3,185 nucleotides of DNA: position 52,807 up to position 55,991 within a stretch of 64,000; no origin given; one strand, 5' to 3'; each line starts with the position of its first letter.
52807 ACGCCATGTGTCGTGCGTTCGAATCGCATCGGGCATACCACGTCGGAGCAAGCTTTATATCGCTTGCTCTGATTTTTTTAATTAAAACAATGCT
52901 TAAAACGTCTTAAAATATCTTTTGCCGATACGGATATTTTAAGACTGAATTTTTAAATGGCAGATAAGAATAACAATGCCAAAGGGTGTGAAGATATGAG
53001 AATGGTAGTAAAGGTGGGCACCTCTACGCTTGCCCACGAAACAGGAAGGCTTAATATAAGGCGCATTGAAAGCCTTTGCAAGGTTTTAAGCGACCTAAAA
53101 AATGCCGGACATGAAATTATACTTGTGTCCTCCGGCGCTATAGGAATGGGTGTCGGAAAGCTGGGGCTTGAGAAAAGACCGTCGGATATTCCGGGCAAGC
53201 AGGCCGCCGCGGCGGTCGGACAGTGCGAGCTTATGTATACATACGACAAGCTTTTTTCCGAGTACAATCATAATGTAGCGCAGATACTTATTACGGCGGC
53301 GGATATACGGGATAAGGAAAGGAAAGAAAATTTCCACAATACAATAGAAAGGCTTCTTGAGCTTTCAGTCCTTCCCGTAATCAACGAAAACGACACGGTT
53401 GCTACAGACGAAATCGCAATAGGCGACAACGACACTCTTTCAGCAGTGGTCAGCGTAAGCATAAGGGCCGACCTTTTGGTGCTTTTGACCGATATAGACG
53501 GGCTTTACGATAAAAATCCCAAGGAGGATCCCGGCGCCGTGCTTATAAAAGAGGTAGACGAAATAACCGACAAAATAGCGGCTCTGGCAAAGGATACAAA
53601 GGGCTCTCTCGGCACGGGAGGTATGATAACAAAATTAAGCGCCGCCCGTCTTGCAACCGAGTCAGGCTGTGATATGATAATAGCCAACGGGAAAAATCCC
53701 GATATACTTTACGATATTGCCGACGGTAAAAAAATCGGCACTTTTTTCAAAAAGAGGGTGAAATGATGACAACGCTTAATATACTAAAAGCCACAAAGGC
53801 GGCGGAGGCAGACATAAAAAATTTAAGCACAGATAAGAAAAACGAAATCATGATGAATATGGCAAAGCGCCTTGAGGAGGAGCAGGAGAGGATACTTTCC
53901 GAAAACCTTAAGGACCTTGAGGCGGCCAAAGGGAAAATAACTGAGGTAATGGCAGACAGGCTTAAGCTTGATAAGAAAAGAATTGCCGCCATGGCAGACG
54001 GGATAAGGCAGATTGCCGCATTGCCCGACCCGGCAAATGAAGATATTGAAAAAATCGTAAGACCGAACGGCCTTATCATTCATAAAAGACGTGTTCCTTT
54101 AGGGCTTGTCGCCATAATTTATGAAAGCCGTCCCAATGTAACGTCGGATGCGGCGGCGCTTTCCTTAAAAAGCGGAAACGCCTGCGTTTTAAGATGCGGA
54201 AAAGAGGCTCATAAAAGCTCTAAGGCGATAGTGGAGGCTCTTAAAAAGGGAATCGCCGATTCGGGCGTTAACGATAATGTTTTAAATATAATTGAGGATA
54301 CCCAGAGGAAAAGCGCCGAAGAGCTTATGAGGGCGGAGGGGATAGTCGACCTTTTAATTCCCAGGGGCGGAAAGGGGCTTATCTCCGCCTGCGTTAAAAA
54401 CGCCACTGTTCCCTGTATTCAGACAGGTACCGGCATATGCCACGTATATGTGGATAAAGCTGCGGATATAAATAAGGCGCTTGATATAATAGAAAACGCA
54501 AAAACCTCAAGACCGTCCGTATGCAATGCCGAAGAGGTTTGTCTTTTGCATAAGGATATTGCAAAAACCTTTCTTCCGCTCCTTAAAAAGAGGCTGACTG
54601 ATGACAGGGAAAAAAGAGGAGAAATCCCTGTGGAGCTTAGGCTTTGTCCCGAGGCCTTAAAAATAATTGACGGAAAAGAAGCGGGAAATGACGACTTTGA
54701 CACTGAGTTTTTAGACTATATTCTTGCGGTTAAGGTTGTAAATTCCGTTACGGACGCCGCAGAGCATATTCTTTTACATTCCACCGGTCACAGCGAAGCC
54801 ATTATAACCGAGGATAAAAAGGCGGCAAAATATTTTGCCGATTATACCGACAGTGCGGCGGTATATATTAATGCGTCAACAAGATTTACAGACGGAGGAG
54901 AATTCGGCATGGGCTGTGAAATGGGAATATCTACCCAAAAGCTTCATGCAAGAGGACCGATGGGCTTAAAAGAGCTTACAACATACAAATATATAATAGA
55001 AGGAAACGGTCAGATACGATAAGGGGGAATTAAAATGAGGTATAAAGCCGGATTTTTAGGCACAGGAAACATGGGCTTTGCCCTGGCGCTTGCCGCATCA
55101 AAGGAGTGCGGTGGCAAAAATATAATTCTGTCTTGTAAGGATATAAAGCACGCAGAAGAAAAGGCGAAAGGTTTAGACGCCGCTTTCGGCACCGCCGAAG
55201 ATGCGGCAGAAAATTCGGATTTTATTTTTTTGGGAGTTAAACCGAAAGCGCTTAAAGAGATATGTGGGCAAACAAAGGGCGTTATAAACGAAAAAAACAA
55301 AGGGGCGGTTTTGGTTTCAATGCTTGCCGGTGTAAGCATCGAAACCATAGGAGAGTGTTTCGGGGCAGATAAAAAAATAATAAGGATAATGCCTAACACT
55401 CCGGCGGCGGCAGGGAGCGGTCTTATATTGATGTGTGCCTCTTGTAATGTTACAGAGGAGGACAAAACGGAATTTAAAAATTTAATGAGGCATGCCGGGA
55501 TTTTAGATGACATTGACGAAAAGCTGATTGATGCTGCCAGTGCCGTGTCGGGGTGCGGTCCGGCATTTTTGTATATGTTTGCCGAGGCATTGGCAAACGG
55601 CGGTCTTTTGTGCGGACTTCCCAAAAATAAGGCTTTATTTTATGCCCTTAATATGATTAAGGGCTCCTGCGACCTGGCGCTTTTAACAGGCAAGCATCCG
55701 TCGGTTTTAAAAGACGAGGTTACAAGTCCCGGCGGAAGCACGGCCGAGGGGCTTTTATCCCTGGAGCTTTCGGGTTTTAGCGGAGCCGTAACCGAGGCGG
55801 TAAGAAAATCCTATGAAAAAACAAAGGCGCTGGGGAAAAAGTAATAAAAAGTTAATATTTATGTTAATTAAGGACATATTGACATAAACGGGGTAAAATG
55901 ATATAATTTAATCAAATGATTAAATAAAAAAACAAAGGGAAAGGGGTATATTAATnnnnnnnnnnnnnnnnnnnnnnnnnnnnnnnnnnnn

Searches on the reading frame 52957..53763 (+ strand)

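Call 36: search_protein_families(library=pfam, proteins=[window:52957-53763:+], max_evalue=0.001)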
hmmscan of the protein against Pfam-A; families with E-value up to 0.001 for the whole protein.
window:52957-53763:+ (269 aa): 1 family
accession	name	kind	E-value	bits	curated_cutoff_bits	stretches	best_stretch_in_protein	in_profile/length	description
PF00696.33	AA_kinase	-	5e-48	164.3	24.9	1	14-244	1-234/234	Amino acid kinase family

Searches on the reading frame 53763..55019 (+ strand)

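Call 36: search_protein_families(library=pfam, proteins=[window:53763-55019:+], max_evalue=0.001)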
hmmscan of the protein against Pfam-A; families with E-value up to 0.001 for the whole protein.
window:53763-55019:+ (419 aa): 2 families
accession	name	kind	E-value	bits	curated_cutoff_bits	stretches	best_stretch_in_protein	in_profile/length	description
PF00171.27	Aldedh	-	6.3e-19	68.3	23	1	8-279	35-294/461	Aldehyde dehydrogenase family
PF05130.17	FlgN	-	0.00049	21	30.5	1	24-97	11-80/147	FlgN protein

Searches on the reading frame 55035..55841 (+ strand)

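Call 36: search_protein_families(library=pfam, proteins=[window:55035-55841:+], max_evalue=0.001)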
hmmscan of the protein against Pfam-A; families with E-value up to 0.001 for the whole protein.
window:55035-55841:+ (269 aa): 4 families
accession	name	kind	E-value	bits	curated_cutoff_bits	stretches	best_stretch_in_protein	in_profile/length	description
PF14748.11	P5CR_dimer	-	2.2e-32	111.9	25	1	162-265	1-104/105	Pyrroline-5-carboxylate reductase dimerisation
PF03807.23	F420_oxidored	-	1.9e-14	54.4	21.6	1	5-99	2-94/94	NADP oxidoreductase coenzyme F420-dependent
PF03446.21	NAD_binding_2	-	2.6e-06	28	21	1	5-96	2-92/161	NAD binding domain of 6-phosphogluconate dehydrogenase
PF01210.29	NAD_Gly3P_dh_N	-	0.00064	20.2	23.1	0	6-102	3-108/158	NAD-dependent glycerol-3-phosphate dehydrogenase N-terminus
